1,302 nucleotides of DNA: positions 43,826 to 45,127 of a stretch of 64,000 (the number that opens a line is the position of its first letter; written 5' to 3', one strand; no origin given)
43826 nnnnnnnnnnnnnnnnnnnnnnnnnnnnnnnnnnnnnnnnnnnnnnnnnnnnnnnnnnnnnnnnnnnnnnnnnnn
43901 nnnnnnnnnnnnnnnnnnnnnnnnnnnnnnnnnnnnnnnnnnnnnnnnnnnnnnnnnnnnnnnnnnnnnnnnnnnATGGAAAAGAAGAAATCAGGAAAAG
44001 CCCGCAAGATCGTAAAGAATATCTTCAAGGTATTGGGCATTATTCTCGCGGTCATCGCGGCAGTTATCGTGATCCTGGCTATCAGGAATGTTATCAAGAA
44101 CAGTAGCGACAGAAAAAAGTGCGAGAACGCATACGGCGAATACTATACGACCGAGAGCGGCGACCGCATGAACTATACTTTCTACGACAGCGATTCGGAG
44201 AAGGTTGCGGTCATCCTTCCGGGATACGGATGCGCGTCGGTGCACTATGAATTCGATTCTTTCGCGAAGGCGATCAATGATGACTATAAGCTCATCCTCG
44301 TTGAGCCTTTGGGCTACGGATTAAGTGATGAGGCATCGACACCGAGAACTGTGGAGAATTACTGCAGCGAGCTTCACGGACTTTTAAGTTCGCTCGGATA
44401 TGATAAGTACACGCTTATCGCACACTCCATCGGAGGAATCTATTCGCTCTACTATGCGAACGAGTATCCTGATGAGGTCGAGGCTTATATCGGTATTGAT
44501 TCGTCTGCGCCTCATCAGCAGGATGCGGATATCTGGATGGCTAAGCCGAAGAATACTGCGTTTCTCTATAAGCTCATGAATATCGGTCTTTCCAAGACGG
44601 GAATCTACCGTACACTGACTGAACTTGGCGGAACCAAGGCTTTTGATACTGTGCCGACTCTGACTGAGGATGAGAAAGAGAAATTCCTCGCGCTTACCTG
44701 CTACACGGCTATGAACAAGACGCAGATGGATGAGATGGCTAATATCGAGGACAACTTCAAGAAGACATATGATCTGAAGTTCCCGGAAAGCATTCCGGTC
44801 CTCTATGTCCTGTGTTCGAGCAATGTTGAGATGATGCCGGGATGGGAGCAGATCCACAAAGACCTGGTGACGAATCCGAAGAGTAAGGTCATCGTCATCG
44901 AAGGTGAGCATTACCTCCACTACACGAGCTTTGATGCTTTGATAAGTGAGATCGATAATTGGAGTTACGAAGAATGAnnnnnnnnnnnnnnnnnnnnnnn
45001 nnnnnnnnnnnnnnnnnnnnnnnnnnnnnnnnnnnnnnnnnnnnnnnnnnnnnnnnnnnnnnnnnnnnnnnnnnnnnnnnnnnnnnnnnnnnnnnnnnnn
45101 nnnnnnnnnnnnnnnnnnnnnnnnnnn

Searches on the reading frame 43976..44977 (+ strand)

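Call 58: search_protein_families(library=pfam, proteins=[window:43976-44977:+], max_evalue=0.00001)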
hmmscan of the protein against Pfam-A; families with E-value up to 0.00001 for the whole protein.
window:43976-44977:+ (333 aa): 2 families
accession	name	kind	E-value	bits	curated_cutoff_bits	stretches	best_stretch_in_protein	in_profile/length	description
PF00561.26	Abhydrolase_1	-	7e-14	52.5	25.8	1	80-191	5-120/245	alpha/beta hydrolase fold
PF12697.13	Abhydrolase_6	-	1.9e-06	29.2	26.3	1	79-316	2-208/217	Alpha/beta hydrolase family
